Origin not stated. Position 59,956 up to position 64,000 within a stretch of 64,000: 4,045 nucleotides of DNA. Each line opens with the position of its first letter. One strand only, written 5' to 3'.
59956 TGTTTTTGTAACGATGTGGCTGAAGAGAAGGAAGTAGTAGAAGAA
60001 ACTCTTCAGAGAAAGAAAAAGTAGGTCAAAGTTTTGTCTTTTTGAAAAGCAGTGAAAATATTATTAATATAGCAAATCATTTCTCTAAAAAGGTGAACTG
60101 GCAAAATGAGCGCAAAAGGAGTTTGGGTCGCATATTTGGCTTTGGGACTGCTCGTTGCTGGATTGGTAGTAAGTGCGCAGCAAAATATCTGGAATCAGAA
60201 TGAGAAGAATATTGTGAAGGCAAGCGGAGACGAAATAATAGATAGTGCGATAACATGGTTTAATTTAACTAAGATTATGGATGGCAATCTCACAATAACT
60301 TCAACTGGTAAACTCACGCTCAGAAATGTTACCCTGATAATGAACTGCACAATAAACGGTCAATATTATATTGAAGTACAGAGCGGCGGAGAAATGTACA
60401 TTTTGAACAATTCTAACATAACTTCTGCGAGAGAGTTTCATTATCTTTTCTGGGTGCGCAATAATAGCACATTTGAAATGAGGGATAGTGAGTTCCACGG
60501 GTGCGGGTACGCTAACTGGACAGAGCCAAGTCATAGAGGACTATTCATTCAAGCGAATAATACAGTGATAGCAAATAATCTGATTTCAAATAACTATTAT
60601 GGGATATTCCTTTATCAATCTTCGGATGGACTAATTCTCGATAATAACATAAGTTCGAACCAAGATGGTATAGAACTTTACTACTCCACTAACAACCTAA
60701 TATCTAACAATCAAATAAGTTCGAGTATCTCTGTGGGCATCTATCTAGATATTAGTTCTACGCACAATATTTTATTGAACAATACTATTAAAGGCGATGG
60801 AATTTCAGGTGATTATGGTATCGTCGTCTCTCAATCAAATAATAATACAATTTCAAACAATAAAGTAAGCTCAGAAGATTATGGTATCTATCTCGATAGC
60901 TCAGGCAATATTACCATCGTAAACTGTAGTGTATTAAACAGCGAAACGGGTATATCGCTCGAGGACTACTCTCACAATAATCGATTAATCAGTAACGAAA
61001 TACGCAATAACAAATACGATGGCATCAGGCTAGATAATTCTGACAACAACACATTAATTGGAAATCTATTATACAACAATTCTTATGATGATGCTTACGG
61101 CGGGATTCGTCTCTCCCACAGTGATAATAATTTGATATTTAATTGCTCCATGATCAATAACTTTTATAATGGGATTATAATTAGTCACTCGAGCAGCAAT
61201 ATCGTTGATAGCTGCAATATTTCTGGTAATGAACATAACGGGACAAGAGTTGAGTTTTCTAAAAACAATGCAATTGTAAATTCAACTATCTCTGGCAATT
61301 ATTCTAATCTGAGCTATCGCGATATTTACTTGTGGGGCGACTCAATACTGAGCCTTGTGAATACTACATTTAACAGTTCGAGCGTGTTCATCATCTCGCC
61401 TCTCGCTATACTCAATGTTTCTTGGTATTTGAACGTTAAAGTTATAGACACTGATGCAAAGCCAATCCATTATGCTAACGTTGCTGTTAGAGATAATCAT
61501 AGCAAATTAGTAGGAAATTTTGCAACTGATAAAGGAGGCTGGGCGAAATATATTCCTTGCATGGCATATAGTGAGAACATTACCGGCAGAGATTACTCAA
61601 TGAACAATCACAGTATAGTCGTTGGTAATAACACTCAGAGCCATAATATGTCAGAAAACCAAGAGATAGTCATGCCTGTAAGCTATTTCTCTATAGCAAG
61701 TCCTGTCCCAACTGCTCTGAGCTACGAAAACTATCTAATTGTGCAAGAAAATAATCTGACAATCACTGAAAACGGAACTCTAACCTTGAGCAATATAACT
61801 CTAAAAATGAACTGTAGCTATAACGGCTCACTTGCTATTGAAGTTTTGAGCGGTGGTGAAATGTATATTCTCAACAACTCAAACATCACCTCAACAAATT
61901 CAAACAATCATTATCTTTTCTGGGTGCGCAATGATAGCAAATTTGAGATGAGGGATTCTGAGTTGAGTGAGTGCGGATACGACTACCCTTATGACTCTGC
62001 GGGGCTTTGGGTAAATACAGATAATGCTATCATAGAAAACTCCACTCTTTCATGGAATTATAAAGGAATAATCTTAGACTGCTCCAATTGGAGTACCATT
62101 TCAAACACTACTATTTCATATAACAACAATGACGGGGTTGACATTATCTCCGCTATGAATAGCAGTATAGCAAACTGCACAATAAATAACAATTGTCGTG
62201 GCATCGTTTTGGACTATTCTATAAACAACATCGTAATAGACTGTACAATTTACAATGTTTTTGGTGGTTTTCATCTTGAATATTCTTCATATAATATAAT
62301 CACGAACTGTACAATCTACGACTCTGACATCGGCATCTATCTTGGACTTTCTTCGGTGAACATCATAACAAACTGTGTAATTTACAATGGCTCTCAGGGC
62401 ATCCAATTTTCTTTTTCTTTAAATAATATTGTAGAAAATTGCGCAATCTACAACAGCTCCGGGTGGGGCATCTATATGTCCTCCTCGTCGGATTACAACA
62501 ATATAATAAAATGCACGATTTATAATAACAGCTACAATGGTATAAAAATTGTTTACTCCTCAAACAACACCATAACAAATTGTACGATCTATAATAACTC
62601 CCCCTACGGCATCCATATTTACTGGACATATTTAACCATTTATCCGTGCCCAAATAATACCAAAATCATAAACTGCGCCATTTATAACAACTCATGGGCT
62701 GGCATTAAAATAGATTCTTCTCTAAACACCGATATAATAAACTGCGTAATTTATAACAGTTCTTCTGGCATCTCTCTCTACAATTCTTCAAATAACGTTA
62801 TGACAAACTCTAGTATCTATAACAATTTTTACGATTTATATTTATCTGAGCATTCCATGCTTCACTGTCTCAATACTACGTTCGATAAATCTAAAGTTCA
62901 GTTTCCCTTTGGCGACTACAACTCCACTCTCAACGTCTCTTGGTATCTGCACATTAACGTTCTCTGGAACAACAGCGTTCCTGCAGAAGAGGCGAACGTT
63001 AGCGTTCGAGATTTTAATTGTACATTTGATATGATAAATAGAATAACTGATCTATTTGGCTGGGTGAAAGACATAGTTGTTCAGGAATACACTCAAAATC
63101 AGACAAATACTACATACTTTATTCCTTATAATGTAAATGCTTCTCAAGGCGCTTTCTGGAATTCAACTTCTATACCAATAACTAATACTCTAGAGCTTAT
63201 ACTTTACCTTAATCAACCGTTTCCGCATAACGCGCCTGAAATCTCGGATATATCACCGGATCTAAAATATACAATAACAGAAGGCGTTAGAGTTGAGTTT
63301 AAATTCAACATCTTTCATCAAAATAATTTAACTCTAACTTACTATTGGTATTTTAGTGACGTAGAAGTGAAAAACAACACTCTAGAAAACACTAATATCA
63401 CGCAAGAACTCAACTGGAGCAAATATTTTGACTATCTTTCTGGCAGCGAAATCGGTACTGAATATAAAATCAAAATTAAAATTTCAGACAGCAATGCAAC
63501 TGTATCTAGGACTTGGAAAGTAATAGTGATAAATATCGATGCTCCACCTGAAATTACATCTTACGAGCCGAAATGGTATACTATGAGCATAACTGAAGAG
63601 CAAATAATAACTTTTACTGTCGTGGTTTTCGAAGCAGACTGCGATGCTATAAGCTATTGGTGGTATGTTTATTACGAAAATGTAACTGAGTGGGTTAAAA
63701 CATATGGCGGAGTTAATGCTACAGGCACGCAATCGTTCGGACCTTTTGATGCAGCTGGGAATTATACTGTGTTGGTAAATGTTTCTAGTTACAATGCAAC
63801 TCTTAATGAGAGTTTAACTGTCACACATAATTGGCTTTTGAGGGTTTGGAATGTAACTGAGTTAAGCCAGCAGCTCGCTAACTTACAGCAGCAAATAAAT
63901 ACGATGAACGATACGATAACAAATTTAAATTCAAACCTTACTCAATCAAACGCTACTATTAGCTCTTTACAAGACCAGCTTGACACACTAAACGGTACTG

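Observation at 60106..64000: Unannotated (runs off window) >1298-aa beta-helix surface protein with an internal ~540-aa module duplication and extreme sequon density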

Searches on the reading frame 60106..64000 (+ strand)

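Call 4: search_protein_families(library=pfam, proteins=[window:60106-64000:+], max_evalue=0.01)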
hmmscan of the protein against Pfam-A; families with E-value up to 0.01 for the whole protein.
window:60106-64000:+ (1298 aa): 4 families
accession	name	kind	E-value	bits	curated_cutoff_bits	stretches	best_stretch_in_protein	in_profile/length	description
PF13229.12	Beta_helix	-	7.7e-92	305.5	25.9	7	710-841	13-147/158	Right handed beta helix region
PF05048.19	NosD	-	7.2e-56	189.4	23.6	6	699-838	18-155/212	Periplasmic copper-binding protein (NosD)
PF15960.10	DUF4763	-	0.0014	18.4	30.1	1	1252-1295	103-146/236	Domain of unknown function (DUF4763)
PF12708.12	Pect-lyase_RHGA_epim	-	0.0053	17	27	1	196-283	131-212/213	Rhamnogalacturonase A/epimerase, pectate lyase-like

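Call 11: find_related_loci(query=window:60106-64000:+, collection=genome_contigs, flank=10000)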
Query window:60106-64000:+ (1298 aa) in genome_contigs; peptide patterns used: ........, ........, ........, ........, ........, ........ (x = any residue, [..] = any of these).
26 stretches matched a pattern, but none encodes a relative of the query by tblastn (E <= 1e-3).

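Call 12: find_homologous_proteins(query=window:60106-64000:+)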
Query window:60106-64000:+ (1298 aa): 759 proteins with E <= 0.001 among 8000 candidates; the best 120 are listed.
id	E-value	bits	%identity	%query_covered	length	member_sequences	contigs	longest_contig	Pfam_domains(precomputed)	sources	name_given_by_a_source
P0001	0.0e+0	2881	100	100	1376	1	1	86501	PF13229.13,PF05048.20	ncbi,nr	ncbi:MAG: right-handed parallel beta-helix repeat-containing protein [Candidatus Thermoplasmatota ar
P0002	0.0e+0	1767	67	100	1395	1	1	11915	PF13229.13,PF05048.20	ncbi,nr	ncbi:MAG: right-handed parallel beta-helix repeat-containing protein [Candidatus Thermoplasmatota ar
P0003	6.8e-156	539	32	36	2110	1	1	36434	PF13229.13,PF17789.8,PF24025.2,PF07705.18,PF13620.13,PF00041.28,PF05048.20,PF16656.12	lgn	-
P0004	1.7e-150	521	41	58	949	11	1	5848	PF13229.13,PF05048.20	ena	-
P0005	3.4e-137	477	28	76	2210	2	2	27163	PF13229.13,PF13620.13,PF05048.20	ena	-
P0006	1.1e-135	472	42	59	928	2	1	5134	PF13229.13,PF05048.20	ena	-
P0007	3.9e-132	460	43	59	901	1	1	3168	PF13229.13,PF22842.4,PF05048.20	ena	-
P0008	2.6e-126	441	46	50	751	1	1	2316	PF13229.13,PF05048.20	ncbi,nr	ncbi:MAG: right-handed parallel beta-helix repeat-containing protein, partial [Thermoplasmatales arc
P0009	4.0e-126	441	39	59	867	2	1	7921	PF13229.13,PF05048.20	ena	-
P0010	1.2e-114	403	34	55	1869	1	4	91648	PF13229.13,PF17789.8,PF17957.8,PF07705.18,PF13620.13,PF05048.20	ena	-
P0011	1.4e-111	392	39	42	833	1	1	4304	PF13229.13,PF23265.2,PF05048.20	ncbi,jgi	jgi:parallel beta-helix repeat protein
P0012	1.6e-109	386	39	55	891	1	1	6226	PF13229.13,PF22842.4,PF05048.20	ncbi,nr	ncbi:MAG: right-handed parallel beta-helix repeat-containing protein, partial [Thermoplasmatales arc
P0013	2.5e-105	372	37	42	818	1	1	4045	PF13229.13,PF01696.24,PF05048.20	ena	-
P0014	2.8e-75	272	31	52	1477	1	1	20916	PF13229.13,PF02369.23,PF13620.13,PF18565.8,PF05048.20,PF09134.17,PF18911.7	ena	-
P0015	3.1e-74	269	43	12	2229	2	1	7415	PF13229.13,PF12708.13,PF13750.13,PF22842.4,PF19077.7,PF05048.20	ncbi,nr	ncbi:MAG: right-handed parallel beta-helix repeat-containing protein [Thermoplasmatales archaeon]|nr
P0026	4.2e-53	199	38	18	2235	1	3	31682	PF13229.13,PF13715.13,PF22352.3,PF00801.27,PF08308.18,PF22842.4,PF13620.13,PF17210.10,PF05048.20,PF18911.7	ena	-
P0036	3.1e-43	166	32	49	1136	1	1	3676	PF13229.13,PF13715.13,PF11974.15,PF24025.2,PF17802.8,PF13620.13,PF17210.10,PF05048.20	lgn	-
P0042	1.7e-40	157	27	77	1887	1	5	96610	PF19190.7,PF13229.13,PF00801.27,PF17963.8,PF13620.13,PF05345.19,PF05048.20,PF18911.7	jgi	jgi:parallel beta-helix repeat protein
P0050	1.1e-36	144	35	19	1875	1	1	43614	PF07495.20,PF13229.13,PF00801.27,PF17957.8,PF13750.13,PF13620.13,PF22501.2,PF13715.13,PF12708.13,PF13205.13,PF24421.2,PF15976.12,PF17996.8,PF23608.2,PF09430.17,PF13806.13,PF09136.17,PF00041.28,PF19077.7,PF05048.20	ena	-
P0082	2.5e-31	127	30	26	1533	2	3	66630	PF13229.13,PF00404.25,PF13620.13,PF05048.20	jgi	-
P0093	8.5e-30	121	39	18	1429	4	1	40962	PF07495.20,PF13229.13,PF13715.13,PF13205.13,PF17957.8,PF13620.13,PF09136.17,PF19077.7,PF05048.20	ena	-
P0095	1.2e-29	121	32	36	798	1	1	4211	PF13229.13,PF13205.13,PF13620.13,PF05048.20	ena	-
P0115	1.2e-26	111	31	15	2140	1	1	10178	PF13229.13,PF13529.14,PF18998.7,PF13620.13,PF05048.20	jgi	-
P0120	1.2e-25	108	33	20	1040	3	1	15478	PF13229.13,PF05048.20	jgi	jgi:parallel beta-helix repeat protein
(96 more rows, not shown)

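Call 14: find_encoding_contigs(protein=P0001, flank=10000, max_places=4)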
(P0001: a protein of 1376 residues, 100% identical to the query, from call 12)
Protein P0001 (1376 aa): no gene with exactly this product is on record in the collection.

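Call 15: find_encoding_contigs(protein=P0002, flank=10000, max_places=4)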
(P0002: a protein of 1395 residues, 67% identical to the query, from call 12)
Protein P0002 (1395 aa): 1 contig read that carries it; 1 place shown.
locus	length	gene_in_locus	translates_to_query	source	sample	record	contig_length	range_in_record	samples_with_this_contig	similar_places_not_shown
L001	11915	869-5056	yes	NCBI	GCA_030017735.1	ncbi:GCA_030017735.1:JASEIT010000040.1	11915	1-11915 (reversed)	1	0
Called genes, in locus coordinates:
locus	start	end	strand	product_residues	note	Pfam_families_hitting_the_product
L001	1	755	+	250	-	PF23619:Ig_VWA7 (faint), PF10633:NPCBM_assoc (faint)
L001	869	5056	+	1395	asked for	PF05048:NosD, PF13229:Beta_helix, PF05048:NosD, PF13229:Beta_helix, PF05048:NosD, PF13229:Beta_helix, PF05048:NosD, PF13229:Beta_helix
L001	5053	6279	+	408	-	PF23023:Anti-Pycsar_Apyc1 (weak), PF00753:Lactamase_B (weak), PF16661:Lactamase_B_6, PF10996:Beta-Casp, PF07521:RMMBL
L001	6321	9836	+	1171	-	PF00149:Metallophos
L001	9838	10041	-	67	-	PF00125:Histone, PF00808:CBFD_NFYB_HMF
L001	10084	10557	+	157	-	PF11848:DUF3368 (weak), PF17146:PIN_6, PF08745:PIN_5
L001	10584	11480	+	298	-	PF01680:SOR_SNZ, PF05690:ThiG (faint)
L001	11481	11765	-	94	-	-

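Call 22: search_solved_structures(query=P0001, max_evalue=0.01)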
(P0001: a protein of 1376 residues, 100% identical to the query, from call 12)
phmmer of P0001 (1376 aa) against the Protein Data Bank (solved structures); distinct sequences matched with E-value up to 0.01: 7.
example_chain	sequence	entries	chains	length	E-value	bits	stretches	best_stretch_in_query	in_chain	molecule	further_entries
8qox_B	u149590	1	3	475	6.8e-07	30.5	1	1212-1362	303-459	Conserved membrane protein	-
4nk8_A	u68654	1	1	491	1.5e-05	26.1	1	173-341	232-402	Poly(beta-D-mannuronate) C5 epimerase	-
4nk6_A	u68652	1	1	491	2.6e-05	25.3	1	173-341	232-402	Poly(beta-D-mannuronate) C5 epimerase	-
4ozz_A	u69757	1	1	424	2.7e-05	25.2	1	172-341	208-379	Poly(beta-D-mannuronate) C5 epimerase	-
4ozy_A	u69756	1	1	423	3e-05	25.1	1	172-341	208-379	Poly(beta-D-mannuronate) C5 epimerase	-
2ocy_A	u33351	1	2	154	0.0069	17.3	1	1230-1333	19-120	Rab guanine nucleotide exchange factor SEC2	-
2e7s_A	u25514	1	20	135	0.0084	17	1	1228-1333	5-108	Rab guanine nucleotide exchange factor SEC2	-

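Call 29: find_encoding_contigs(protein=P0009, flank=6000, max_places=3)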
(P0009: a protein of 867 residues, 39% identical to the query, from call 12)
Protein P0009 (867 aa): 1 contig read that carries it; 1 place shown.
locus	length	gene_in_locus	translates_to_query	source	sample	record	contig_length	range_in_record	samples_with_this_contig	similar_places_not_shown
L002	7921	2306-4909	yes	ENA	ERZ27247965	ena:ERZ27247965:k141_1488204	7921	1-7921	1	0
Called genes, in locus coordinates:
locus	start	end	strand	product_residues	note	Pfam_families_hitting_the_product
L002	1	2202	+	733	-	?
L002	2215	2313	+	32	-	-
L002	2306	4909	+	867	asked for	PF05048:NosD, PF13229:Beta_helix, PF05048:NosD, PF13229:Beta_helix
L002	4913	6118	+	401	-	PF16661:Lactamase_B_6 (weak), PF10996:Beta-Casp, PF07521:RMMBL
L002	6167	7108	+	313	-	-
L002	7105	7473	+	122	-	-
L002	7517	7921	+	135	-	?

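Call 30: find_encoding_contigs(protein=P0004, flank=6000, max_places=3)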
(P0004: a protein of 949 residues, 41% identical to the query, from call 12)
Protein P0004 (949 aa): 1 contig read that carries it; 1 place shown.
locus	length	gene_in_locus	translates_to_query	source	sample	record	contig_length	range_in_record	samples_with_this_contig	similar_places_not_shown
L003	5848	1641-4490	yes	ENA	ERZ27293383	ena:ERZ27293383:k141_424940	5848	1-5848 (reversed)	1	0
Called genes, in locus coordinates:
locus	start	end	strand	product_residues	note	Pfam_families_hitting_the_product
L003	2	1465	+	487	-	?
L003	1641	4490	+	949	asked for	PF05048:NosD, PF13229:Beta_helix, PF05048:NosD, PF13229:Beta_helix, PF05048:NosD, PF13229:Beta_helix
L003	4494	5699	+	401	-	PF16661:Lactamase_B_6, PF10996:Beta-Casp, PF07521:RMMBL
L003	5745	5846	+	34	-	?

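Call 31: find_encoding_contigs(protein=P0006, flank=6000, max_places=3)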
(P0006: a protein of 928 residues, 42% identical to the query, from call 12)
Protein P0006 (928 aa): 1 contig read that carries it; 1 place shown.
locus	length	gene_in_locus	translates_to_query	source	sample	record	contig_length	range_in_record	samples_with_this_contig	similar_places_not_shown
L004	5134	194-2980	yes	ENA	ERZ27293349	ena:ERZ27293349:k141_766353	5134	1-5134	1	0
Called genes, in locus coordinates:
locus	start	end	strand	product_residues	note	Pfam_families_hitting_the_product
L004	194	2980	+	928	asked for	PF05048:NosD, PF13229:Beta_helix, PF05048:NosD, PF13229:Beta_helix, PF05048:NosD, PF13229:Beta_helix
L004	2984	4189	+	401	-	PF16661:Lactamase_B_6, PF10996:Beta-Casp, PF07521:RMMBL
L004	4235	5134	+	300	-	?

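Call 32: find_encoding_contigs(protein=P0012, flank=6000, max_places=3)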
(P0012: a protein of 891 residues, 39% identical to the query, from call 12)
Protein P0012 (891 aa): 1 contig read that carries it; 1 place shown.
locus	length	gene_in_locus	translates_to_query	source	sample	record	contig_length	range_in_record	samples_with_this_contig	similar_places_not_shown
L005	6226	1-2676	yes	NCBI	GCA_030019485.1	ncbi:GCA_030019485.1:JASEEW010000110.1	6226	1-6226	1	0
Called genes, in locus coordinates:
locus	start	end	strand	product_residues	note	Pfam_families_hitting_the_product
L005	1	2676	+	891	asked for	PF05048:NosD, PF13229:Beta_helix, PF22842:Pel9A-like_beta_helix (faint), PF13229:Beta_helix, PF05048:NosD, PF13229:Beta_helix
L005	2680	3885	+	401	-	PF16661:Lactamase_B_6, PF10996:Beta-Casp, PF07521:RMMBL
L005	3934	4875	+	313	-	-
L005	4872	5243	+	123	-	-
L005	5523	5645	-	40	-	-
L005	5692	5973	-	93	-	-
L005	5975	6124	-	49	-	PF01402:RHH_1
